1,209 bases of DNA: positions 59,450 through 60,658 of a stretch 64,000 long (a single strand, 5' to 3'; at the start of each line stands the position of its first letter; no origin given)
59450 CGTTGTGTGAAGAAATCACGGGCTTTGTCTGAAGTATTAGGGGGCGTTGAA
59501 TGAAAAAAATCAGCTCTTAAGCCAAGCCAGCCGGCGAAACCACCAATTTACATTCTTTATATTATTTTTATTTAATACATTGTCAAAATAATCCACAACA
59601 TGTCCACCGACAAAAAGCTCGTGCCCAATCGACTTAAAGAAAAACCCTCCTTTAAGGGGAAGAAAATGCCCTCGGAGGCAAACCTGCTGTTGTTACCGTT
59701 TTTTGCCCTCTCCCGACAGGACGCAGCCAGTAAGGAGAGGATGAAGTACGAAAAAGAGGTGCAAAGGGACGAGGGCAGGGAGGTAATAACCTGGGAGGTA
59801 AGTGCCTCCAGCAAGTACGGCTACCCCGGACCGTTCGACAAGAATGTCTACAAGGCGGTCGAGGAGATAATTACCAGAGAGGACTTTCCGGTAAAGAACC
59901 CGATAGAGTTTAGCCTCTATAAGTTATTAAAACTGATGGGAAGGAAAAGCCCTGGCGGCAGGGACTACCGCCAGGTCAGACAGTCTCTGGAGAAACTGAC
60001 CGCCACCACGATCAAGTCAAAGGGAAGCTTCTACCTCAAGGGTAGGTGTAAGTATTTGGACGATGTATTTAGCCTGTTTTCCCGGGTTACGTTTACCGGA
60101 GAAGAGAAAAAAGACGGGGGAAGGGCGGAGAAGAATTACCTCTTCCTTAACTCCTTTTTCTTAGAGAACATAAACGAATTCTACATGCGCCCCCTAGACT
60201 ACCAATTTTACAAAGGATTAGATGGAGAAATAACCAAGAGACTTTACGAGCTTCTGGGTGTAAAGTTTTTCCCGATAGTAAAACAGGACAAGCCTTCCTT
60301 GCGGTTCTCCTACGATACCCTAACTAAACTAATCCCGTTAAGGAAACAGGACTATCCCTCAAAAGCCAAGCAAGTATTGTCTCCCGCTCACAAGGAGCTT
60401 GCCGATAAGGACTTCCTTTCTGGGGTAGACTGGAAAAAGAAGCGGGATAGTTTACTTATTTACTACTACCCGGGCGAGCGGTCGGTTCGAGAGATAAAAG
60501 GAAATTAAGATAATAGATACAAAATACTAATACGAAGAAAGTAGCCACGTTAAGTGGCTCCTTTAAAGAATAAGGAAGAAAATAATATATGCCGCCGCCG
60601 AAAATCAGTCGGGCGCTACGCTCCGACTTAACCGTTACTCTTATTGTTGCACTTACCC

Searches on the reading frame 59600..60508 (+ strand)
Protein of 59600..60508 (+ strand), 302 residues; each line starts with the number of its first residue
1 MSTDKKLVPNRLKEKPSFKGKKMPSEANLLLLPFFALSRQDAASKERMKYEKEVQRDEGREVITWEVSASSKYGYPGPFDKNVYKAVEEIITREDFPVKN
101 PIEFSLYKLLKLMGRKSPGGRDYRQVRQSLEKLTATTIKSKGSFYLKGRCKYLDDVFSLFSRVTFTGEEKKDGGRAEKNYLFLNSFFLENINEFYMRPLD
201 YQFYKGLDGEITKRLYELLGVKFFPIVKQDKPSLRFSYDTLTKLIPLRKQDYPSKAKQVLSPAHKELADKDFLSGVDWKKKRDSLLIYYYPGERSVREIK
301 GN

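Call 10: search_protein_families(library=pfam, proteins=[window:59600-60508:+], max_evalue=0.01)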
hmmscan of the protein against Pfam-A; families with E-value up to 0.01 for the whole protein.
window:59600-60508:+ (302 aa): 2 families
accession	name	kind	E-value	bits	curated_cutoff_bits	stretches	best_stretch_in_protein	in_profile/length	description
PF10134.15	RPA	-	4e-12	46.6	27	1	27-219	4-179/228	Replication initiator protein A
PF01051.27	Rep3_N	-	0.00013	22.7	22.4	1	96-219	34-140/141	Initiator Replication protein, WH1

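Call 13: find_encoding_contigs(protein=window:59600-60508:+, flank=6000, max_places=10)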
Protein window:59600-60508:+ (302 aa): no gene with exactly this product is on record in the collection.

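Call 15: find_homologous_proteins(query=window:59600-60508:+)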
Query window:59600-60508:+ (302 aa): 50 proteins with E <= 0.001 among 870 candidates.
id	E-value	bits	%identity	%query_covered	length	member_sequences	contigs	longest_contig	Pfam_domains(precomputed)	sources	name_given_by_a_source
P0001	7.0e-182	622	100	93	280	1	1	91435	PF10134.16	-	-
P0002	3.5e-154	531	79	100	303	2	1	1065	PF10134.16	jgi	-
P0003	1.3e-152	525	81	95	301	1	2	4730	PF10134.16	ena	-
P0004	1.6e-143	496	73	100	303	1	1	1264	PF10134.16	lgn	-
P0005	3.7e-138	478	75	94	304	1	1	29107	PF10134.16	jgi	-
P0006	4.8e-110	386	59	95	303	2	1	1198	PF10134.16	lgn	-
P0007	1.5e-105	371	56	99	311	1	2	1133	PF01051.28,PF07042.18,PF10134.16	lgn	-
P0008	4.1e-103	363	57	94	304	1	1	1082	PF01051.28,PF10134.16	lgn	-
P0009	6.5e-103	362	56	94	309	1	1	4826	PF10134.16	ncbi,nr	ncbi:replication initiator protein A [Candidatus Bipolaricaulota bacterium]|nr:replication initiator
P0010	3.0e-102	360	54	99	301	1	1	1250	PF01051.28,PF10134.16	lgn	-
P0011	1.7e-88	315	48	96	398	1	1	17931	PF10134.16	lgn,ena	-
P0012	1.4e-85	305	49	91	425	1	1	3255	PF10134.16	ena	-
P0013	1.7e-85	305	47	98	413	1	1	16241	PF10134.16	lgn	-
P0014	3.0e-85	304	47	98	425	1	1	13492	PF10134.16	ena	-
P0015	1.2e-84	302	48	95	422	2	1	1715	PF10134.16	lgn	-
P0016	7.8e-84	300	50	91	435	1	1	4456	PF10134.16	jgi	-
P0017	2.8e-83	298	49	91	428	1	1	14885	PF10134.16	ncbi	-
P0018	3.0e-82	294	49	91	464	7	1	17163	PF10134.16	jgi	jgi:hypothetical protein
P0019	2.2e-81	292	49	91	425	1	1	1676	PF10134.16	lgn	-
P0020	3.3e-80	288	48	91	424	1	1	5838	PF10134.16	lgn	-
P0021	1.2e-79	286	47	96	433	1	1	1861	PF10134.16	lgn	-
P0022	1.3e-79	286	48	91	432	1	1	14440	PF10134.16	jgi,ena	-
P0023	2.3e-79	285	47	91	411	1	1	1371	PF10134.16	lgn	-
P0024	7.3e-79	283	47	92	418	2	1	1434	PF10134.16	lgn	-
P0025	9.9e-78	280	44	94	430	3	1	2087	PF01051.28,PF10134.16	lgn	-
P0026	4.8e-76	274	45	97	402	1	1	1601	PF10134.16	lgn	-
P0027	4.7e-75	271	44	95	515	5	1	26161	PF10134.16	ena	-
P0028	2.5e-74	269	47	92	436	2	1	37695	PF10134.16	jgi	jgi:hypothetical protein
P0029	1.6e-73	266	45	91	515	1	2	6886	PF10134.16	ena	-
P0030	1.6e-71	259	44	98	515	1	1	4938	PF10134.16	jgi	-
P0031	9.5e-71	257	47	91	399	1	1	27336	PF10134.16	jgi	-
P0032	1.1e-70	257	43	96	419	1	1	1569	PF10134.16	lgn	-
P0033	1.7e-70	256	43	92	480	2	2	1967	PF11638.14,PF10134.16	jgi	jgi:hypothetical protein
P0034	7.9e-70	254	42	93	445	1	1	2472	PF10134.16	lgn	-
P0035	1.2e-69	253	44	93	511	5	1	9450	PF10134.16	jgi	-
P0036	4.0e-69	251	46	92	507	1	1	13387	PF01051.28,PF10134.16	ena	-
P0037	3.8e-68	248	45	92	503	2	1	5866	PF01051.28,PF10134.16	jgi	-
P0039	3.3e-67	245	46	82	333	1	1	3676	PF10134.16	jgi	jgi:hypothetical protein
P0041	3.1e-66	242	42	93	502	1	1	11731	PF10134.16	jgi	-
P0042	3.3e-66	242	42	93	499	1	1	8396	PF10134.16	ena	-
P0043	4.9e-66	241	60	60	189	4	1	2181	PF10134.16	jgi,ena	-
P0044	6.7e-66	241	40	93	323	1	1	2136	PF10134.16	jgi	-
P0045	2.9e-65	239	44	92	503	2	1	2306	PF01051.28,PF10134.16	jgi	-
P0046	6.2e-65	238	43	91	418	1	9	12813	PF10134.16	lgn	-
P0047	3.1e-64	235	41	89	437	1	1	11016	PF10134.16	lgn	-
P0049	2.2e-63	233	40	91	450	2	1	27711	PF10134.16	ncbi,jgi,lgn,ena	-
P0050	2.1e-29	121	33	87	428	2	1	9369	PF10134.16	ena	-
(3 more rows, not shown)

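Call 16: find_encoding_contigs(protein=P0005, flank=6000, max_places=4)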
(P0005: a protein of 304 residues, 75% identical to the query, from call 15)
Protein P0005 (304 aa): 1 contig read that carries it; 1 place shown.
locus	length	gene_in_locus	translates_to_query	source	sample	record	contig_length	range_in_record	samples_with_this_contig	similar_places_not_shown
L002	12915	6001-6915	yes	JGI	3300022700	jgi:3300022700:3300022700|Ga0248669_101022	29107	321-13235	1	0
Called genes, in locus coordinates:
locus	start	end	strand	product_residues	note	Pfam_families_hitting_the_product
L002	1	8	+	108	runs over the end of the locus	?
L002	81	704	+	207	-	PF05168:HEPN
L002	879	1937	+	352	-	-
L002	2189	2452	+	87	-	-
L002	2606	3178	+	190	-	PF14163:SieB (weak)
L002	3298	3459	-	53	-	-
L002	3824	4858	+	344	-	-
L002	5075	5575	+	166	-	PF12728:HTH_17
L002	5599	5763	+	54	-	-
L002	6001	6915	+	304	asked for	PF10134:RPA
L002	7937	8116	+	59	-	-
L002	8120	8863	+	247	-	PF13411:MerR_1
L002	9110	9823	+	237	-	PF01025:GrpE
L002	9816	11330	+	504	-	PF00012:HSP70, PF06723:MreB_Mbl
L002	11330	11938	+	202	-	PF00092:VWA, PF13519:VWA_2, PF13768:VWA_3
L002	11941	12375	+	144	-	-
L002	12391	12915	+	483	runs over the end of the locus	PF12696:TraG-D_C (weak)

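Call 17: find_encoding_contigs(protein=P0003, flank=6000, max_places=4)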
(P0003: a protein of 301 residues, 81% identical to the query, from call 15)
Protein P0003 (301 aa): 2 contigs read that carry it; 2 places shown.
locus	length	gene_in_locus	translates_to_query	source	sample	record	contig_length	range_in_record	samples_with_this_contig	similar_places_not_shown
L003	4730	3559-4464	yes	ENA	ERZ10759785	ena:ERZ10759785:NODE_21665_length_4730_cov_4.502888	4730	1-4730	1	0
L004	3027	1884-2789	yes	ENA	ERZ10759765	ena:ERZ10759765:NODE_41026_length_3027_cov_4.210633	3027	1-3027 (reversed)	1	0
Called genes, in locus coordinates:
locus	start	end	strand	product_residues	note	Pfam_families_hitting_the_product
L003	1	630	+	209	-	?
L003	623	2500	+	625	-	PF12846:AAA_10 (faint), PF01580:FtsK_SpoIIIE, PF01935:DUF87 (weak), PF13401:AAA_22 (faint)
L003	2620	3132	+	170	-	PF12728:HTH_17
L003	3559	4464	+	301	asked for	PF10134:RPA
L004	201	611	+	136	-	-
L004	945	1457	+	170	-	PF12728:HTH_17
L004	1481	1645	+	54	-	-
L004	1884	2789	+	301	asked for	PF10134:RPA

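Call 18: find_encoding_contigs(protein=P0009, flank=6000, max_places=4)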
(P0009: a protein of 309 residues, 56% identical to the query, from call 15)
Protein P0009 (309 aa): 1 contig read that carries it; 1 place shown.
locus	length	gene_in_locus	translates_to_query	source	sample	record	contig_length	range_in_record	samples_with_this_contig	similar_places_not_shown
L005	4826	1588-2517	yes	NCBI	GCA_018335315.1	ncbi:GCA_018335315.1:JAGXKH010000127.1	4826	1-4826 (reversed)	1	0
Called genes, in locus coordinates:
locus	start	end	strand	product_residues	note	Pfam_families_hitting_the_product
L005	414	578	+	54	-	-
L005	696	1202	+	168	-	PF12728:HTH_17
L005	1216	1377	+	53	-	-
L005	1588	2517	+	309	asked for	PF10134:RPA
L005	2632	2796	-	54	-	-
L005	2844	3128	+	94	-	-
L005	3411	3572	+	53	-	-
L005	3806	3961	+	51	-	-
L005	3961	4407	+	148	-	PF13411:MerR_1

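Call 23: find_related_loci(query=A1, collection=metagenome_contigs, flank=4000)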
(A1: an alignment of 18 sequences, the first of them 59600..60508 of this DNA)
Query A1 (302 aa) in metagenome_contigs; peptide patterns used: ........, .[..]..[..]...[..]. (x = any residue, [..] = any of these).
600 stretches matched a pattern (row limit reached: there are more); 228 encode a relative of the query (tblastn E <= 1e-3); the best 80 are kept; 80 distinct loci.
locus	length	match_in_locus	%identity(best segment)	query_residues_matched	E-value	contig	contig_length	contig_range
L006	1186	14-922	78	1-302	2e-175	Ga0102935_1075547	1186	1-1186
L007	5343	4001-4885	55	3-294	1e-105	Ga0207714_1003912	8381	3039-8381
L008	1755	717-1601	53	3-294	3e-110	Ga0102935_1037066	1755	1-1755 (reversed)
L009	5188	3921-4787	55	11-298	6e-98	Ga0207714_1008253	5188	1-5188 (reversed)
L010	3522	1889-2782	47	6-300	9e-96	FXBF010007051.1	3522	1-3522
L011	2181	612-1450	57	16-294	1e-97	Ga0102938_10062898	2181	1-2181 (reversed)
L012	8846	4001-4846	47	21-300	4e-89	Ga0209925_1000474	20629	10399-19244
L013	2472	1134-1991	48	21-300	2e-88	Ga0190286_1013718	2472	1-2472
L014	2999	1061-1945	45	6-300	1e-86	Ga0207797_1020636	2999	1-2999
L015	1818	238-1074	45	23-300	4e-87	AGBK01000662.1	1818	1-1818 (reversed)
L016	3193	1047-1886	46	25-300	9e-84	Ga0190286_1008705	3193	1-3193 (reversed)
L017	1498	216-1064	46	16-300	5e-88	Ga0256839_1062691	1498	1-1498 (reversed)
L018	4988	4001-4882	44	13-300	9e-82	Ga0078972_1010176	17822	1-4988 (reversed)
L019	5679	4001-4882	44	13-300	1e-81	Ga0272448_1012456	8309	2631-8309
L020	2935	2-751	49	65-300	8e-81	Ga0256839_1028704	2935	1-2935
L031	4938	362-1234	44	5-300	2e-78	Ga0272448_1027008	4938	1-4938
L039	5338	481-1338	44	21-300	1e-76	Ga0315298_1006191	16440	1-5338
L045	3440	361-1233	43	23-300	2e-75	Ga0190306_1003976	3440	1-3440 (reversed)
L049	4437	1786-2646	43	25-300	2e-74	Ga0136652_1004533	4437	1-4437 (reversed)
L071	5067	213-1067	43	21-301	1e-72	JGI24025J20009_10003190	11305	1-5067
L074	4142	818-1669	41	21-300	3e-72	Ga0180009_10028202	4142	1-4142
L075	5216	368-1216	44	23-300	4e-72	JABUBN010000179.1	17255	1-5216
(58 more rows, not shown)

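Call 24: find_related_loci(query=A1, collection=genome_contigs, flank=4000)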
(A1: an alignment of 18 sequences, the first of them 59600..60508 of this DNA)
Query A1 (302 aa) in genome_contigs; peptide patterns used: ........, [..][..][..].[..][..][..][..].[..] (x = any residue, [..] = any of these).
83 stretches matched a pattern; 19 encode a relative of the query (tblastn E <= 1e-3); 19 distinct loci.
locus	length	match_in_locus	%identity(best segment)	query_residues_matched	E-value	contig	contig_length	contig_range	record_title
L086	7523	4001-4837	51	25-300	3e-94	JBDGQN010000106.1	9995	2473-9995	MAG: Salinibacter sp. isolate DAL-Ass_25_87C3R DAL-Ass_25_87C3R_106, whole genome shotgun sequence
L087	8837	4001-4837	48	25-300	3e-84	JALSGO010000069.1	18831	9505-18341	MAG: Candidatus Bipolaricaulota bacterium isolate 354-166_maxbin2_scaf2bin.100 354-166_scaffold_2853_c1, whole genome sh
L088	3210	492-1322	45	25-301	6e-84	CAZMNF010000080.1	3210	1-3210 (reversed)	MAG TPA_asm: uncultured Thermotogae bacterium isolate SRP185896_co2_339 genome assembly, contig: NODE_57217_length_3210_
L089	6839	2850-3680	44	25-301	5e-82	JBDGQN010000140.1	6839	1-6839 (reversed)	MAG: Salinibacter sp. isolate DAL-Ass_25_87C3R DAL-Ass_25_87C3R_140, whole genome shotgun sequence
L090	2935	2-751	49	65-300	3e-81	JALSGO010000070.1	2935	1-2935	MAG: Candidatus Bipolaricaulota bacterium isolate 354-166_maxbin2_scaf2bin.100 354-166_scaffold_28656_c1, whole genome s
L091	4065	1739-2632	42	25-301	1e-77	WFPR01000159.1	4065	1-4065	MAG: Candidatus Bipolaricaulota bacterium isolate S012_72 k151_337118, whole genome shotgun sequence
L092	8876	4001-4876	42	25-298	2e-77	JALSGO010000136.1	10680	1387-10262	MAG: Candidatus Bipolaricaulota bacterium isolate 354-166_maxbin2_scaf2bin.100 354-166_scaffold_6178_c1, whole genome sh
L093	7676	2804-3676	42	23-300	2e-73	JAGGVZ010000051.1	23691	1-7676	MAG: bacterium isolate AUK113 PB_MBMC_067_c_000000000063, whole genome shotgun sequence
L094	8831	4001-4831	40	25-300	4e-73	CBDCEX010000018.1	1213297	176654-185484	MAG: Dehalococcoidia bacterium isolate a77d1ec7-ac0a-4113-b7eb-384b7eca7ee8 genome assembly, contig: contig_18, whole ge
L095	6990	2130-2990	40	25-300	1e-70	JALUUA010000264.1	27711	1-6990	MAG: Candidatus Bipolaricaulota bacterium isolate 128-326_maxbin2_scaf2bin.065 128-326_scaffold_613_c1, whole genome sho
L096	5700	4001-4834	43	22-298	5e-70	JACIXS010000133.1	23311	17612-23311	MAG: bacterium isolate MAG-58 Unclassified_M_bin7_Scaffold_134, whole genome shotgun sequence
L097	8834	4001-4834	42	21-298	1e-67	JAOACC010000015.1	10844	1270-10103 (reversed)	MAG: bacterium isolate SKW194 k141_844993, whole genome shotgun sequence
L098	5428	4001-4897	37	4-302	2e-66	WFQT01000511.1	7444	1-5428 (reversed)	MAG: Anaerolineae bacterium isolate S014_12 k151_92064, whole genome shotgun sequence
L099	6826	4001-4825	39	25-300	5e-66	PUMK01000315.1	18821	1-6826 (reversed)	MAG: Candidatus Acetothermia bacterium isolate B1Sed10_229R1 B1-Sed10-C3081, whole genome shotgun sequence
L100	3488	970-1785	35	25-299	2e-48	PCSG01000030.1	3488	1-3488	MAG: Desulfobacterales bacterium CG23_combo_of_CG06-09_8_20_14_all_51_8 CG23_scaffold_29838_c, whole genome shotgun sequ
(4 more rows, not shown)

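Call 38: search_protein_families(library=pfam, proteins=[L074:2815-3717:+, L074:3738-4019:+, L045:1978-2907:+, L093:4487-5353:+, L093:5396-5980:+, L039:2318-3202:+, L039:3378-4634:+, L031:2282-2707:+, L099:5500-6318:+, L071:3686-4834:+], max_evalue=0.01)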
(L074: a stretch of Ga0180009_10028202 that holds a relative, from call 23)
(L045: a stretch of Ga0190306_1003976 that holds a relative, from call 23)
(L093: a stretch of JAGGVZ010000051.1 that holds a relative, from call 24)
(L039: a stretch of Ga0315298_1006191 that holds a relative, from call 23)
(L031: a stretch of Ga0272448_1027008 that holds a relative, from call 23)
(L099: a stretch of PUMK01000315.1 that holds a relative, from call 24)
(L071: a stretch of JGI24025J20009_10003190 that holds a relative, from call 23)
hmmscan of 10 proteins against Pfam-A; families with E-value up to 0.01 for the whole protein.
L074:2815-3717:+ (300 aa): 1 family
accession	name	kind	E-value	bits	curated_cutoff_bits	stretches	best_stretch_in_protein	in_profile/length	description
PF13814.12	Replic_Relax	-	7.9e-24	85.2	25.3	1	33-228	3-184/191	Replication-relaxation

L074:3738-4019:+ (93 aa): 0 families

L045:1978-2907:+ (309 aa): 1 family
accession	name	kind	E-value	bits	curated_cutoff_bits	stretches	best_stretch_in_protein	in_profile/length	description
PF13814.12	Replic_Relax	-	3.3e-27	96.2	25.3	1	51-236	1-183/191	Replication-relaxation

L093:4487-5353:+ (288 aa): 1 family
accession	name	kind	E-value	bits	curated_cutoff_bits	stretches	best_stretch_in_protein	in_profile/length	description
PF13814.12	Replic_Relax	-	3.6e-26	92.9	25.3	1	30-215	1-183/191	Replication-relaxation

L093:5396-5980:+ (194 aa): 0 families

L039:2318-3202:+ (294 aa): 2 families
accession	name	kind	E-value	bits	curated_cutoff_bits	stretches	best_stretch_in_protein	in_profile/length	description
PF13814.12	Replic_Relax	-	7.3e-26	91.9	25.3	1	32-218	6-179/191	Replication-relaxation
PF08220.18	HTH_DeoR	-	0.00055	20.1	21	1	22-67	1-46/57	DeoR-like helix-turn-helix domain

L039:3378-4634:+ (418 aa): 0 families

L031:2282-2707:+ (141 aa): 0 families

L099:5500-6318:+ (272 aa): 0 families

L071:3686-4834:+ (382 aa): 1 family
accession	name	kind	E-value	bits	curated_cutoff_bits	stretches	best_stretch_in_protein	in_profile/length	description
PF01925.25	TauE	-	0.0062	16.7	32.6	0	99-154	50-234/237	Sulfite exporter TauE/SafE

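Call 44: search_protein_families(library=pfam, proteins=[L002:8120-8863:+, L002:11941-12375:+], max_evalue=0.01)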
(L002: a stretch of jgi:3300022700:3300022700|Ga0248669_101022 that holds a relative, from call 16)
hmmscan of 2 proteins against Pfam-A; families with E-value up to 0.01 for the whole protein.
L002:8120-8863:+ (247 aa): 3 families
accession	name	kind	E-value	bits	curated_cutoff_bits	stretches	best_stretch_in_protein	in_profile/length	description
PF13411.12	MerR_1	-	5e-08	33.4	21.6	1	93-153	2-64/69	MerR HTH family regulatory protein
PF00376.29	MerR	-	3e-05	24.2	28.2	1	93-117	1-25/38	MerR family regulatory protein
PF04286.17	DUF445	-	0.0097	16.3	33.8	0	105-238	114-246/368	Protein of unknown function (DUF445)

L002:11941-12375:+ (144 aa): 0 families

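Call 55: find_encoding_contigs(protein=P0001, flank=10000, max_places=4)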
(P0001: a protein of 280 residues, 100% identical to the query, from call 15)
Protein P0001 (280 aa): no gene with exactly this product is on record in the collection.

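Call 56: find_homologous_proteins(query=L002:11941-12375:+)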
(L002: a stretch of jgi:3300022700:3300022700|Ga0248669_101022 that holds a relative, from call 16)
Query L002:11941-12375:+ (144 aa): 3 proteins with E <= 0.001 among 272 candidates.
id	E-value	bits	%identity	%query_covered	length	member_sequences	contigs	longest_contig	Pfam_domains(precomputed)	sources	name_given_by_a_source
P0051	5.8e-79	281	94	100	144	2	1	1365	-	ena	-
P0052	5.0e-39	152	53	100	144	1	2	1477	-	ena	-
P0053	2.0e-38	150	54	100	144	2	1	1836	-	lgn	-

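Call 57: find_encoding_contigs(protein=P0005, flank=10000, max_places=2)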
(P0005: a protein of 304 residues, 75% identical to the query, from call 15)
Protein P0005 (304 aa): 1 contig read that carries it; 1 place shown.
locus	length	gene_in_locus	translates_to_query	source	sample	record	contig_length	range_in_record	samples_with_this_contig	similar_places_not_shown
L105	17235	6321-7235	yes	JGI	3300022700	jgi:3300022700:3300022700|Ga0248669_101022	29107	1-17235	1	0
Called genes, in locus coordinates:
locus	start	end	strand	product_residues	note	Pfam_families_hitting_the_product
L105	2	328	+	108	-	?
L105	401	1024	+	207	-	PF05168:HEPN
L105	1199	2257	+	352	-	-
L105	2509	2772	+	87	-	-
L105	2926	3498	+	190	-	PF14163:SieB (weak)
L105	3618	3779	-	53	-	-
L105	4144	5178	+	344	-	-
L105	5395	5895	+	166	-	PF12728:HTH_17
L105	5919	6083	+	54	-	-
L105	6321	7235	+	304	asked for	PF10134:RPA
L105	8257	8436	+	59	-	-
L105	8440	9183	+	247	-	PF13411:MerR_1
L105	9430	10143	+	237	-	PF01025:GrpE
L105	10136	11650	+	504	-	PF00012:HSP70, PF06723:MreB_Mbl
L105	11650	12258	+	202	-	PF00092:VWA, PF13519:VWA_2, PF13768:VWA_3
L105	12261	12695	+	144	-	-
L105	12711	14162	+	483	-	PF12696:TraG-D_C (weak)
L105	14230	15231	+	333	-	PF13814:Replic_Relax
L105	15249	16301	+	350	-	-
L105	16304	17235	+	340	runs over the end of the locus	PF13102:Phage_int_SAM_5 (weak), PF02899:Phage_int_SAM_1 (faint), PF13495:Phage_int_SAM_4 (weak), PF00589:Phage_integrase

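Call 73: search_protein_families(library=pfam, proteins=[L105:14230-15231:+, L105:15249-16301:+, L105:12711-14162:+], max_evalue=0.01)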
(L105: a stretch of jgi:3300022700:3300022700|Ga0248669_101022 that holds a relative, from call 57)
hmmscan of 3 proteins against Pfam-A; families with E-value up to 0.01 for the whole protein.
L105:14230-15231:+ (333 aa): 1 family
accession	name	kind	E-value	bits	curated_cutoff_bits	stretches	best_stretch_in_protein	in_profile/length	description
PF13814.12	Replic_Relax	-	2.2e-20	74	25.3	1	11-251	1-177/191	Replication-relaxation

L105:15249-16301:+ (350 aa): 1 family
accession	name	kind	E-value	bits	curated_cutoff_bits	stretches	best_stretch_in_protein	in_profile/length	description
PF18536.7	DUF5623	-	0.003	18.2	35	1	45-92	45-96/126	Domain of unknown function (DUF5623)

L105:12711-14162:+ (483 aa): 2 families
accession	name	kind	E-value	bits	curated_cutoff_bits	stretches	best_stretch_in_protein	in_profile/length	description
PF12696.13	TraG-D_C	-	1.3e-06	28.8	22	1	293-353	3-67/126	TraM recognition site of TraD and TraG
PF10412.15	TrwB_AAD_bind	-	2.6e-05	23.7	20.5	1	30-415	9-374/387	Type IV secretion-system coupling protein DNA-binding domain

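Call 75: search_dna_similar(query=L074:2815-3717:+, collection=plasmids, mode=protein, max_rows=25, max_evalue=0.001)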
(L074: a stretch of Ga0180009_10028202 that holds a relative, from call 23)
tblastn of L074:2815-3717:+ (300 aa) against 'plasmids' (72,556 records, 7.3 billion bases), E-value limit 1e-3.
Records with a match: 14; places in all: 14; records where one place covers at least 80% of the query: 12.
Best place of each record, by identity: <60% 14.
By first word of the organism name: Bacillus 10; Bradyrhizobium 1; Herpetosiphon 1; Peribacillus 1; Streptomyces 1.
By predicted mobility (MOB-suite, as given by PLSDB): non-mobilizable 13; conjugative 1.
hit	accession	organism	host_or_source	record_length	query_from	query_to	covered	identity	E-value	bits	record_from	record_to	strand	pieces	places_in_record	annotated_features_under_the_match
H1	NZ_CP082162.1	Bradyrhizobium sp. 195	Acmispon strigosus,cell culture,root ...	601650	37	269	65%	37.3%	9e-13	124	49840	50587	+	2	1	hypothetical protein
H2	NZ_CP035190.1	Bacillus licheniformis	cell culture,food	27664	22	298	92%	23.3%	7e-6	55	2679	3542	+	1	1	replication-relaxation family protein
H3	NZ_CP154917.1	Bacillus subtilis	-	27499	22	298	92%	23.3%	8e-6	55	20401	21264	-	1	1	replication-relaxation family protein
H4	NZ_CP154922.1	Bacillus subtilis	-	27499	22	298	92%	23.3%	8e-6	55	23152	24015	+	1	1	replication-relaxation family protein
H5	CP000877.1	Herpetosiphon aurantiacus DSM 785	-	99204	21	288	89%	23.3%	4e-5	52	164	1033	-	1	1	hypothetical protein (x2)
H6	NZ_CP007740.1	Bacillus methanolicus MGA3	soil sample, enrichment culture ...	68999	31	298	89%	23.2%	8e-4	49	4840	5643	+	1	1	replication-relaxation family protein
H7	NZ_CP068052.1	Peribacillus psychrosaccharolyticus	-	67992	34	298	88%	22.2%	8e-4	49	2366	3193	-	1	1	replication-relaxation family protein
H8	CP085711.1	Bacillus sp. F19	single cell,soil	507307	56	300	82%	23.4%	4e-5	52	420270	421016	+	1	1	replication-relaxation family protein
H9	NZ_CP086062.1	Bacillus sp. BC1-43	Sing cell,soil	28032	56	298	81%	23.6%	2e-4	51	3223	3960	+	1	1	replication-relaxation family protein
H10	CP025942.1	Bacillus subtilis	Mixed culture,Chinese food lobster sauce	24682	56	298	81%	23.6%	2e-4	50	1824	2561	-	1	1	hypothetical protein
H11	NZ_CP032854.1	Bacillus subtilis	cell culture,Cheonggukjang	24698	56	298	81%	23.6%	2e-4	50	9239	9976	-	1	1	replication-relaxation family protein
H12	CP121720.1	Bacillus subtilis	cell culture,Kantong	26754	56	298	81%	23.6%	2e-4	50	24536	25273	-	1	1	replication-relaxation family protein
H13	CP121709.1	Bacillus subtilis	cell culture,Kantong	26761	56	298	81%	23.6%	2e-4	50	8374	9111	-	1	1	replication-relaxation family protein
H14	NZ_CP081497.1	Streptomyces sp. BHT-5-2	whole organism,plant soil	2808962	7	216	70%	25.3%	2e-4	50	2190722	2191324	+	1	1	none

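Call 76: get_annotated_region(hit=H1, flank=3000)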
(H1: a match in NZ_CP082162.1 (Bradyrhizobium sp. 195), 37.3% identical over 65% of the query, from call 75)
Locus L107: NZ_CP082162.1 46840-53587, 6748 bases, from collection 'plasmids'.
description: Bradyrhizobium sp. 195 plasmid p195_1, complete sequence
organism: Bradyrhizobium sp. 195 (NCBI taxid 2782662)
taxonomy: Bacteria; Pseudomonadota; Alphaproteobacteria; Hyphomicrobiales; Nitrobacteraceae; Bradyrhizobium; Bradyrhizobium sp. 195
host: -; source: Acmispon strigosus,cell culture,root nodule; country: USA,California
typing (MOB-suite, as given by PLSDB): conjugative; relaxase MOBP; mating-pair formation MPF_T
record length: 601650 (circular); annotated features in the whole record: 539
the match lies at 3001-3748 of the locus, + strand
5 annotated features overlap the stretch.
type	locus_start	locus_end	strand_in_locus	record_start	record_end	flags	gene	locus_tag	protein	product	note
CDS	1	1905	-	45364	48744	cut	-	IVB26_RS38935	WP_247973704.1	AAA family ATPase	-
CDS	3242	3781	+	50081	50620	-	-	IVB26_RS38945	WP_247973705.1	hypothetical protein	-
CDS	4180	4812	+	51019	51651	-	-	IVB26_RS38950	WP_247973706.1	NYN domain-containing protein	-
CDS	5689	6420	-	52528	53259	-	-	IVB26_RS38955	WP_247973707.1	hypothetical protein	-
CDS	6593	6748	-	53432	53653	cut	-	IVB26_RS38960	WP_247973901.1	hypothetical protein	-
